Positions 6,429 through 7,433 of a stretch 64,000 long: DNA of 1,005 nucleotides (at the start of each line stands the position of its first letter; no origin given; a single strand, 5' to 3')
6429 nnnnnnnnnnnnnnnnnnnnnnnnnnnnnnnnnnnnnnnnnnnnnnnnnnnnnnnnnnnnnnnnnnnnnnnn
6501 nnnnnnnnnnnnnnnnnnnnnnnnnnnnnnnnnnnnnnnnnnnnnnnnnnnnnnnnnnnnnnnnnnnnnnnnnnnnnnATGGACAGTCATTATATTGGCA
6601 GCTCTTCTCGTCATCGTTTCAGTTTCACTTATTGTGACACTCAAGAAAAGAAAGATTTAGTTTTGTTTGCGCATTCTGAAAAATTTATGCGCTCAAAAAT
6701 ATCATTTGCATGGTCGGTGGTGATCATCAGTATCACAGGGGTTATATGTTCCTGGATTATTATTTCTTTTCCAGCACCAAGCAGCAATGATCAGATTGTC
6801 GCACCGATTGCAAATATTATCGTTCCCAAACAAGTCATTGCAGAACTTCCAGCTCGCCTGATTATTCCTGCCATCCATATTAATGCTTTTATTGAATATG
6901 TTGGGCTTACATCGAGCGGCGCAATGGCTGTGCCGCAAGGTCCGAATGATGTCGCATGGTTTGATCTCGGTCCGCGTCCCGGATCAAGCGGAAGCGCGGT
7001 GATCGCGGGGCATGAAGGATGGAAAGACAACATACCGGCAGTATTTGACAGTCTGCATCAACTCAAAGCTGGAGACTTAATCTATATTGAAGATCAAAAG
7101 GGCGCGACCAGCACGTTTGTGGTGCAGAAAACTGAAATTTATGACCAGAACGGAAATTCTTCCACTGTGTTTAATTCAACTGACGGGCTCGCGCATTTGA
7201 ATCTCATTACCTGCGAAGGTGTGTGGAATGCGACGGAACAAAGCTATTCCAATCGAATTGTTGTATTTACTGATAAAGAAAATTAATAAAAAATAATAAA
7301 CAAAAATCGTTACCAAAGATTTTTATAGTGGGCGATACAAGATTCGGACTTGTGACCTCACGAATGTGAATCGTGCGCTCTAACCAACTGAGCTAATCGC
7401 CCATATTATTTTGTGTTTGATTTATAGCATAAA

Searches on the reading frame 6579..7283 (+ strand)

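Call 21: search_protein_families(library=pfam, proteins=[window:6579-7283:+], max_evalue=0.001)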
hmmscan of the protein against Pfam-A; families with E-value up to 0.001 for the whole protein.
window:6579-7283:+ (235 aa): 1 family
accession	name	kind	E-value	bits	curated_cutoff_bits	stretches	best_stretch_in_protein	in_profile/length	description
PF04203.18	Sortase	-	2.2e-21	76.3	26.6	1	95-232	2-123/125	Sortase domain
